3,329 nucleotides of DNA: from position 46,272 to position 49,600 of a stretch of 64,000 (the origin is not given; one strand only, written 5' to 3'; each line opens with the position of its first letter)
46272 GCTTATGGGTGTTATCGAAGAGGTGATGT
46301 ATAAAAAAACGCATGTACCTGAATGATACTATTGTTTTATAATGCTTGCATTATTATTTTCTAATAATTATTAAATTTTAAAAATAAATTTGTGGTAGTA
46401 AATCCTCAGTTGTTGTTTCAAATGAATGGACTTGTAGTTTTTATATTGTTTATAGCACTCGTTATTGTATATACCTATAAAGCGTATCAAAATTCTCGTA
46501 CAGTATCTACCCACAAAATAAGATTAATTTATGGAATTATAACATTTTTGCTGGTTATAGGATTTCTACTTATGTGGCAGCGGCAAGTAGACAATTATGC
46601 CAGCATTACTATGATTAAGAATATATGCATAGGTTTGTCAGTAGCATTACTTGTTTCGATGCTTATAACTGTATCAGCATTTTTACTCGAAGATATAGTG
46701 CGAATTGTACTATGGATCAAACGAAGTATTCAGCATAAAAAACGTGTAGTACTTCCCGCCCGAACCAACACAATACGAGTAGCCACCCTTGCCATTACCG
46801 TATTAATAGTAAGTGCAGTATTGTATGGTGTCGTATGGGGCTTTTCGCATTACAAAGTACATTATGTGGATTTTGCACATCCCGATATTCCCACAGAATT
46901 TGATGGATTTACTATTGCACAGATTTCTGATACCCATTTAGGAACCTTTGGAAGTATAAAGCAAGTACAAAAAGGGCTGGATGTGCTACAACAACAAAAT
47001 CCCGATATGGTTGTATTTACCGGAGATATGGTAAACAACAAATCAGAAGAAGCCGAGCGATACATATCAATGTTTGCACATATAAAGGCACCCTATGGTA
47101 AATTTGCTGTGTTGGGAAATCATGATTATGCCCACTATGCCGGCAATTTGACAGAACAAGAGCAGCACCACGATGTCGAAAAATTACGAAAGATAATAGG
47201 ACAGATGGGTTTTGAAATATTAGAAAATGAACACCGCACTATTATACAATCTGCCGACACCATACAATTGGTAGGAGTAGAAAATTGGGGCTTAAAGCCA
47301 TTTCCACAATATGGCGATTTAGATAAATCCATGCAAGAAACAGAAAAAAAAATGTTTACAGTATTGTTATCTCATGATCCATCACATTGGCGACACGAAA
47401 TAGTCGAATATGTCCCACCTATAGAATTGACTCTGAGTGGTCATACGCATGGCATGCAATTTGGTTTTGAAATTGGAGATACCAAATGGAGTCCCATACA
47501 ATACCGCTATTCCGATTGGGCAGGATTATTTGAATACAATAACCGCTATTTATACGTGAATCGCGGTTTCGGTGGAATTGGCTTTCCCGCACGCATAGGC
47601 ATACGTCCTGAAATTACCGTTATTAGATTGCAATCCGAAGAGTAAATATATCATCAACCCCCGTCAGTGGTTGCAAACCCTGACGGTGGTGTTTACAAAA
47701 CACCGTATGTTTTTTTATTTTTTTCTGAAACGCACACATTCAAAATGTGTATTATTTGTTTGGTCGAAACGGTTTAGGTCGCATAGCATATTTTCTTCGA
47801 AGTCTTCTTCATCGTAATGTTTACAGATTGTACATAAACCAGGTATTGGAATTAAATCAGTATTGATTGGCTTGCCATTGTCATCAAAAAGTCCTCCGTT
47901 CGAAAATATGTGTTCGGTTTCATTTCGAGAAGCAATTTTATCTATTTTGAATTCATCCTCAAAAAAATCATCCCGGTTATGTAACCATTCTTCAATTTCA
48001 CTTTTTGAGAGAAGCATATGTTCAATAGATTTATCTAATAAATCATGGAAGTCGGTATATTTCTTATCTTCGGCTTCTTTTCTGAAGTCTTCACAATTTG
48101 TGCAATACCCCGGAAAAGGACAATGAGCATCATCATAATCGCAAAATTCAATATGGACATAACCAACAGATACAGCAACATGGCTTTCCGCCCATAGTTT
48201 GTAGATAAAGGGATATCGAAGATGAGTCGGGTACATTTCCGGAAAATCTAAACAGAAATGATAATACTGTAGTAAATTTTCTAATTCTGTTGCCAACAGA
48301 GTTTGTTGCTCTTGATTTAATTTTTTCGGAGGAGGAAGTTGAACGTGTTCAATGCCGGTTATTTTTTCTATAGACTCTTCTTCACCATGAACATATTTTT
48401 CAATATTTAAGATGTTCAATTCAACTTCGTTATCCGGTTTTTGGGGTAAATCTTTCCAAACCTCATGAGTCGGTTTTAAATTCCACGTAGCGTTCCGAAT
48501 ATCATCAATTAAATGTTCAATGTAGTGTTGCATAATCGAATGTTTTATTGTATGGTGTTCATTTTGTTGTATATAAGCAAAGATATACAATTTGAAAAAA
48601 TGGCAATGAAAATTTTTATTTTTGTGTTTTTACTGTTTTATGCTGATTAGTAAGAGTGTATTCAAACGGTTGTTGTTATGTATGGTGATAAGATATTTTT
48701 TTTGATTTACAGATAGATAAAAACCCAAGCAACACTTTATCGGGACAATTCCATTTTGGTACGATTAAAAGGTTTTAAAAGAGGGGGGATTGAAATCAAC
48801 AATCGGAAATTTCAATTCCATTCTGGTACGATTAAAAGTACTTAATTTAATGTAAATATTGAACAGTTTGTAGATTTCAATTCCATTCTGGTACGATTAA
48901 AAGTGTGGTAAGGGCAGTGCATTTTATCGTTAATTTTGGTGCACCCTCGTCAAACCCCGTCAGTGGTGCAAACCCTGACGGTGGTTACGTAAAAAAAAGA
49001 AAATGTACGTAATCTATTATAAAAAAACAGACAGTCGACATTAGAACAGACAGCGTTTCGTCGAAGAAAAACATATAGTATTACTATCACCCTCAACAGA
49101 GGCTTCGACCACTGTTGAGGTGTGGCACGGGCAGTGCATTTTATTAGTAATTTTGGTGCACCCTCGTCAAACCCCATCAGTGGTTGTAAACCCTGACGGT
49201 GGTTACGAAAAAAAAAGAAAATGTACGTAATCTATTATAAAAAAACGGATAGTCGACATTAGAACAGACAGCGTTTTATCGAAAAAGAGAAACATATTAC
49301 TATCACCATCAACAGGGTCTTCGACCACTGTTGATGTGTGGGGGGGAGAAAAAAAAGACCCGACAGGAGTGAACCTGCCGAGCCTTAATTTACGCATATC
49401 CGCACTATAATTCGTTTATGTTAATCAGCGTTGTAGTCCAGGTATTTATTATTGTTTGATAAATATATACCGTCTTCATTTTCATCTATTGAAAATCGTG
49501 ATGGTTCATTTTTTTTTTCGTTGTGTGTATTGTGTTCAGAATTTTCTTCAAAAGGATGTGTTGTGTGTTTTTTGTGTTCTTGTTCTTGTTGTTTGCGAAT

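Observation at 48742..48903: Orphan mini-CRISPR array (3 repeats, 2 spacers) at the end of the cell-division cluster, with no cas genes in 64 kb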

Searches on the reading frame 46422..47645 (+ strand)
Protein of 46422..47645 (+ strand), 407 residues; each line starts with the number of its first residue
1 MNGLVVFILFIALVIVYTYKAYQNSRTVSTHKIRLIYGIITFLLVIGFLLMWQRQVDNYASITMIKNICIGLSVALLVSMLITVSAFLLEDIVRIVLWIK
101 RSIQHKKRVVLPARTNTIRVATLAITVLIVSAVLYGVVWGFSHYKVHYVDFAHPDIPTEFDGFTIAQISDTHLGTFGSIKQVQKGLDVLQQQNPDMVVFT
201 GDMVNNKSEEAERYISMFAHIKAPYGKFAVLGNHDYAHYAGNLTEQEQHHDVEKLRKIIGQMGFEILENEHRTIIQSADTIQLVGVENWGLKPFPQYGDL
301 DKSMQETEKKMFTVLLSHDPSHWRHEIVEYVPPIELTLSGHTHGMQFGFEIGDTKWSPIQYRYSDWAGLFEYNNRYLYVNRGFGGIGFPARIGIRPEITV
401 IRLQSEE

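Call 26: search_protein_families(library=pfam, proteins=[window:46422-47645:+], max_evalue=0.01)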
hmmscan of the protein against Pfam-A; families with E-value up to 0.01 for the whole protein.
window:46422-47645:+ (407 aa): 1 family
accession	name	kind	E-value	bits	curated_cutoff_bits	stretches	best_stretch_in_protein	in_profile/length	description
PF00149.33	Metallophos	-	4.2e-16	60.4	21.5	1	164-344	2-190/191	Calcineurin-like phosphoesterase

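Call 42: find_homologous_proteins(query=window:46422-47645:+, max_evalue=1e-30)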
Query window:46422-47645:+ (407 aa): 8000 proteins with E <= 1e-30 among 8000 candidates; the best 120 are listed.
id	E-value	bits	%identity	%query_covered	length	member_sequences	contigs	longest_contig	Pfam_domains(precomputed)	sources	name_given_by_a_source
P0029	1.9e-273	925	100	100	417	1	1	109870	PF00149.34,PF28548.1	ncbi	ncbi:MAG: metallophosphoesterase [Bacteroidales bacterium]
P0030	2.5e-179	615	64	100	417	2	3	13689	PF12850.13,PF00149.34,PF28548.1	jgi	jgi:predicted MPP superfamily phosphohydrolase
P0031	3.5e-150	519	54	100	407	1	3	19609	PF12850.13,PF00149.34,PF28548.1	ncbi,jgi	jgi:hypothetical protein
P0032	6.6e-149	515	55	96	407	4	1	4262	PF12850.13,PF00149.34,PF28548.1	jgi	jgi:hypothetical protein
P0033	2.2e-146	506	53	100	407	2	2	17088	PF12850.13,PF00149.34,PF28548.1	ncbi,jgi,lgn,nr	ncbi:MAG: metallophosphoesterase [Prolixibacteraceae bacterium]|jgi:predicted MPP superfamily phosph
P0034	2.8e-144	499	53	96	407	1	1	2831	PF12850.13,PF00149.34,PF28548.1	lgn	-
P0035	9.6e-141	488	53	96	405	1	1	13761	PF12850.13,PF00149.34,PF28548.1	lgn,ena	-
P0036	4.8e-140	486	53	96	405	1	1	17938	PF12850.13,PF00149.34,PF28548.1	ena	-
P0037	4.9e-139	482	51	96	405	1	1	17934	PF12850.13,PF00149.34,PF28548.1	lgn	-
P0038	5.8e-138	479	50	99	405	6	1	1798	PF12850.13,PF00149.34,PF28548.1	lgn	-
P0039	1.6e-137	477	52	99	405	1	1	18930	PF12850.13,PF00149.34,PF28548.1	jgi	jgi:uncharacterized protein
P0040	2.2e-137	477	52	100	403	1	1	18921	PF00149.34,PF28548.1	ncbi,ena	-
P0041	3.5e-137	476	50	99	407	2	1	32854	PF12850.13,PF00149.34,PF28548.1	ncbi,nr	ncbi:MAG: metallophosphoesterase [Prolixibacteraceae bacterium]|nr:metallophosphoesterase [Prolixiba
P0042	6.8e-137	475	50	96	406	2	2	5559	PF12850.13,PF00149.34,PF28548.1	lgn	-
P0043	2.3e-135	470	51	96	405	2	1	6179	PF00149.34,PF28548.1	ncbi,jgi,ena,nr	ncbi:MAG TPA: metallophosphoesterase [Prolixibacteraceae bacterium]|nr:metallophosphoesterase [Proli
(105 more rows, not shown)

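Call 43: find_encoding_contigs(protein=P0030, flank=6000, max_places=2)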
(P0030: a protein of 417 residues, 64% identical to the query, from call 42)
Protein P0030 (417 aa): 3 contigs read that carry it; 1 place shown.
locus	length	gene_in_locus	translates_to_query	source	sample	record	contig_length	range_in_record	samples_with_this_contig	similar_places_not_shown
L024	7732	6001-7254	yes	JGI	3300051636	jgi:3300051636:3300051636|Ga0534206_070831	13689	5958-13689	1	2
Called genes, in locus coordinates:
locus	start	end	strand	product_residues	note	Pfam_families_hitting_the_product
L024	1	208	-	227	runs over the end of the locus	PF00578:AhpC-TSA, PF08534:Redoxin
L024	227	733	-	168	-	PF00085:Thioredoxin (weak), PF00578:AhpC-TSA, PF08534:Redoxin (weak), PF13905:Thioredoxin_8 (weak)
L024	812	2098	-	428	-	PF11013:DUF2851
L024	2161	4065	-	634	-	PF13522:GATase_6 (faint)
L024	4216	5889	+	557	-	PF00072:Response_reg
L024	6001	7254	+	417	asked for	PF28548:4TM_phosphoesterase, PF00149:Metallophos, PF12850:Metallophos_2 (weak)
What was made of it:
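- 46392..47645 (+): Membrane metallophosphoesterase gene, the synteny anchor on the trailer side. Calls 26, 42, 43.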

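Call 44: find_encoding_contigs(protein=P0031, flank=6000, max_places=2)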
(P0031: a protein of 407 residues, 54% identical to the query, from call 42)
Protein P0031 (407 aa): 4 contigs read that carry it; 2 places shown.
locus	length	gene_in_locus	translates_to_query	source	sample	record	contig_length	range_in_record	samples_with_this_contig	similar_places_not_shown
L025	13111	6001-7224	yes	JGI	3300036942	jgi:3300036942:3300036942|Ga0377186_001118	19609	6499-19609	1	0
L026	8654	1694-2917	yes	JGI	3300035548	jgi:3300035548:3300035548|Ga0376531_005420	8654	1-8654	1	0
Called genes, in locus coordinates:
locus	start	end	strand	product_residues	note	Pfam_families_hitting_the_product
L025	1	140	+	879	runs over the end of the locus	PF13365:Trypsin_2, PF00801:PKD (faint), PF18962:Por_Secre_tail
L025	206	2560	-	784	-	PF07944:Beta-AFase-like_GH127_cat, PF20736:Glyco_hydro127M, PF16375:DUF4986, PF20620:DUF6805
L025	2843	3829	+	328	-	PF00532:Peripla_BP_1, PF13407:Peripla_BP_4, PF13377:Peripla_BP_3 (weak)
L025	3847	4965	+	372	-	PF00581:Rhodanese, PF26341:AAA_SelU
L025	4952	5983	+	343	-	PF00586:AIRS, PF02769:AIRS_C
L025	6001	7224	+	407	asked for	PF28548:4TM_phosphoesterase, PF00149:Metallophos, PF12850:Metallophos_2 (faint)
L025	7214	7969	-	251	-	PF00072:Response_reg, PF04397:LytTR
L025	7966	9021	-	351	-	PF06580:His_kinase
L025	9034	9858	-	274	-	PF18917:LiaI-LiaF-like_TM1 (faint), PF22570:LiaF-TM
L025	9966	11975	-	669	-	PF22745:Nlig-Ia, PF01653:DNA_ligase_aden, PF03120:OB_DNA_ligase, PF03119:DNA_ligase_ZBD, PF14520:HHH_5 (weak), PF12826:HHH_2, PF00533:BRCT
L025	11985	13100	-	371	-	-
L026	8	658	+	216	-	PF26341:AAA_SelU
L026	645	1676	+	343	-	PF00586:AIRS, PF02769:AIRS_C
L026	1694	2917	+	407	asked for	PF28548:4TM_phosphoesterase, PF00149:Metallophos, PF12850:Metallophos_2 (faint)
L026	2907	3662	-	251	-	PF00072:Response_reg, PF04397:LytTR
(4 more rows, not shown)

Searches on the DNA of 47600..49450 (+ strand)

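Call 27: search_dna_similar(query=window:48772-48873:+, collection=phages, mode=distant, max_evalue=10, max_rows=15)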
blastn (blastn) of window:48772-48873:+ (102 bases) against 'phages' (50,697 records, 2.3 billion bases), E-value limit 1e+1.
Records with a match: 24; places in all: 25; records where one place covers at least 80% of the query: 0.
Best place of each record, by identity: >=99% 1; 95-99% 2; 90-95% 9; 80-90% 11; 60-80% 1.
By first word of the organism name: Lactococcus 8; Bacteroides 5; Staphylococcus 4; Vibrio 2; uncultured 1; Flavobacterium 1; Pelagibacter 1; Escherichia 1; Pseudaeromonas 1.
By host as written in the record: Lactococcus lactis 8; - 2; Vibrio sp. SCSIO30225 2; Staphylococcus aureus 2; Flavobacterium sp. B330 1; Staphylococcus aureus ATCC 25923 1; Bacteroides thetaiotaomicron VPI-5485 1; Bacteroides thetaiotaomicron VPI-5487 1; and 6 more.
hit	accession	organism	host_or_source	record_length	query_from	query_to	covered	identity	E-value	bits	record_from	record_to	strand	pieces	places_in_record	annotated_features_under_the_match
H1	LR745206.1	uncultured phage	metagenomic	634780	62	99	37%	78.6%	3e+0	36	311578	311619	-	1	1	record has no annotation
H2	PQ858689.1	Flavobacterium phage MaF61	Flavobacterium sp. B330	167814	20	50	30%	87.9%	3e-1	40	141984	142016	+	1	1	putative DNA ligase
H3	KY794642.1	Staphylococcus phage vB_Sau_Clo6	Staphylococcus aureus ATCC 25923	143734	59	89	30%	87.1%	3e-1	39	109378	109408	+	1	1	hypothetical protein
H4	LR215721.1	Staphylococcus phage Stab22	-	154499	59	89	30%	87.1%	3e-1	39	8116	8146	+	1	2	repeat_region | g017: hypothetical protein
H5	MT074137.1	Bacteroides phage DAC16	Bacteroides thetaiotaomicron VPI-5485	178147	72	102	30%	87.1%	3e+0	37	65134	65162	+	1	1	hypothetical protein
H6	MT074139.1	Bacteroides phage DAC19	Bacteroides thetaiotaomicron VPI-5487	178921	72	102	30%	87.1%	3e+0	37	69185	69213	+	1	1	hypothetical protein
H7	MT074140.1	Bacteroides phage DAC20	Bacteroides thetaiotaomicron VPI-5488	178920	72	102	30%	87.1%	3e+0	37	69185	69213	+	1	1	hypothetical protein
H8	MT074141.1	Bacteroides phage DAC22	Bacteroides thetaiotaomicron VPI-5489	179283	72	102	30%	87.1%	3e+0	37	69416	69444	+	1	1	hypothetical protein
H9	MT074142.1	Bacteroides phage DAC23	Bacteroides thetaiotaomicron VPI-5490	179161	72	102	30%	87.1%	3e+0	37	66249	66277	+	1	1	hypothetical protein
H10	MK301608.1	Vibrio virus vB_VspP_SBP1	Vibrio sp. SCSIO30225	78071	56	84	28%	86.2%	3e+0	36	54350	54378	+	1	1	hypothetical protein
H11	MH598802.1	Pelagibacter phage HTVC201P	Candidatus Pelagibacter sp. FZCC0015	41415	18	46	28%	86.2%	3e+0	36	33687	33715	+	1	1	lectin domain containing protein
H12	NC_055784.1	Vibrio virus vB_VspP_SBP1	Vibrio sp. SCSIO30225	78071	56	84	28%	86.2%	3e+0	36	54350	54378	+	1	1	hypothetical protein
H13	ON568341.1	Escherichia phage UE-S1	Escherichia coli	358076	57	81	25%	92.0%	9e-1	37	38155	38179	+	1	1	hypothetical protein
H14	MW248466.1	Staphylococcus phage MarsHill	Staphylococcus aureus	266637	65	88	24%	95.8%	3e-1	40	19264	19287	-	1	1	hypothetical protein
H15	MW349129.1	Staphylococcus phage Madawaska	Staphylococcus aureus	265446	65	88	24%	95.8%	3e-1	40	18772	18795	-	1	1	hypothetical protein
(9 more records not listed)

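Call 28: search_dna_similar(query=window:48772-48873:+, collection=plasmids, mode=distant, max_evalue=10, max_rows=15)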
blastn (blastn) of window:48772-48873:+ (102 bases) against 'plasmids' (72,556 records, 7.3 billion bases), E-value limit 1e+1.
Records with a match: 29; places in all: 37; records where one place covers at least 80% of the query: 0.
Best place of each record, by identity: 90-95% 1; 80-90% 24; 60-80% 4.
By first word of the organism name: Enterococcus 13; Staphylococcus 6; Pantoea 2; Fulvitalea 1; Listeria 1; Ligilactobacillus 1; Kurthia 1; Hymenobacter 1; Runella 1; Vagococcus 1; and 1 more.
By predicted mobility (MOB-suite, as given by PLSDB): non-mobilizable 23; mobilizable 5; conjugative 1.
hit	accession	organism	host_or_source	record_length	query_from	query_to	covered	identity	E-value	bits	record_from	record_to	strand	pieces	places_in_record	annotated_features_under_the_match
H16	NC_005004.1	Staphylococcus epidermidis ATCC 12228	-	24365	50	100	50%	76.5%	3e+0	37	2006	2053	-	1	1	protein kinase/lanthionine synthetase C family protein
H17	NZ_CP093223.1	Staphylococcus epidermidis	Homo sapiens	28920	50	100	50%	76.5%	3e+0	37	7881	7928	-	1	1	lanKC: class III lanthionine synthetase LanKC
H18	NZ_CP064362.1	Staphylococcus epidermidis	-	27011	50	100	50%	76.5%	3e+0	37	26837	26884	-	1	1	none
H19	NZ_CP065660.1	Staphylococcus epidermidis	-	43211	50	100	50%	76.5%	3e+0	37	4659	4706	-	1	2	lanKC: class III lanthionine synthetase LanKC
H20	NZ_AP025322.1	Fulvitalea axinellae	-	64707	23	67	44%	82.2%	7e-2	43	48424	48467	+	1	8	none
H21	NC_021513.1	Listeria innocua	sprouts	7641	61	98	37%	84.6%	3e+0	37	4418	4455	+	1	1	none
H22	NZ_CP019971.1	Enterococcus faecium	Homo sapiens,rectal swab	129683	61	98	37%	84.6%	3e+0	37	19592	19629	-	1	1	none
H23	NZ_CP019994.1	Enterococcus faecium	Homo sapiens,rectal swab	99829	61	98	37%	84.6%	3e+0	37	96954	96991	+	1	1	none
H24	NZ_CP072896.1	Enterococcus faecium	stream/river surface water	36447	61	98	37%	84.6%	3e+0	37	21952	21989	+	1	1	none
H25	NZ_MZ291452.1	Enterococcus gallinarum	-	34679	61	98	37%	84.6%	3e+0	37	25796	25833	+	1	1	none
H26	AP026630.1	Enterococcus faecium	Homo sapiens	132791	61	98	37%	84.6%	3e+0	37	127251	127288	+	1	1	none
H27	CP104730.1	Ligilactobacillus salivarius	swine,pure culture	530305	61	98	37%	84.6%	3e+0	37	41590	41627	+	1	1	none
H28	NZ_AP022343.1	Enterococcus faecium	Homo sapiens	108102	61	98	37%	84.6%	3e+0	37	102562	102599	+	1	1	none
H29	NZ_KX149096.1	Staphylococcus aureus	Western Australia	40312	61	98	37%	84.6%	3e+0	37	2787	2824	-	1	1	none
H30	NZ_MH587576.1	Staphylococcus aureus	-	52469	61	98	37%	84.6%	3e+0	37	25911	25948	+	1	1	none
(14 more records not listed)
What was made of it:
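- On Active immune memory: Best E = 0.07 in phages and plasmids (calls 27, 28).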

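Call 47: search_rna_families(source=window, start=47600, end=49450, threshold=evalue, max_evalue=5)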
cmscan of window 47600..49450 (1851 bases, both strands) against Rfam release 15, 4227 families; matches with E-value up to 5: 7.
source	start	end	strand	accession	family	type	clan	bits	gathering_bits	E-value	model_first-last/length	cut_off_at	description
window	48809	48838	+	RF01315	CRISPR-DR2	Gene; CRISPR;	CL00014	27.5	37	0.018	1-30/30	no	CRISPR RNA direct repeat element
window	48874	48903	+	RF01315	CRISPR-DR2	Gene; CRISPR;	CL00014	27.5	37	0.018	1-30/30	no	CRISPR RNA direct repeat element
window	48520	48578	+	RF02108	DLEU2_4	Gene; lncRNA;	-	16.6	40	2.8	1-58/58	no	Deleted in lymphocytic leukemia 2 conserved region 4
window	49274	49368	+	RF01225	ACA64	Gene; snRNA; snoRNA; HACA-box;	-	16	35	2.1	1-128/128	no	Small nucleolar RNA ACA64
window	49336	49417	-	RF02480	GlsR14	Gene; snRNA; snoRNA; CD-box;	-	15.7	90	1.2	1-68/68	no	Small nucleolar RNA GlsR14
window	49001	49123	-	RF01261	snR82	Gene; snRNA; snoRNA; HACA-box;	CL00040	14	60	3.3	1-270/270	no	Small nucleolar RNA snR82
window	49205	49276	+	RF01675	CrcZ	Gene; sRNA;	-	11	95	3.7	1-398/398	no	Pseudomonas sRNA CrcZ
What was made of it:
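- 48874..48903 (-): Repeat R3, intact. It is leader-proximal in crRNA orientation and abuts the REP-like unit directly, with a 1-nt overlap. Rfam CRISPR-DR2 27.5 bits, E = 0.018, below the gathering score (call 47).
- On CRISPR array: CRISPR-DR2 RF01315 scored 27.5 bits against a gathering score of 37, E = 0.018, for R2 and R3 (call 47).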
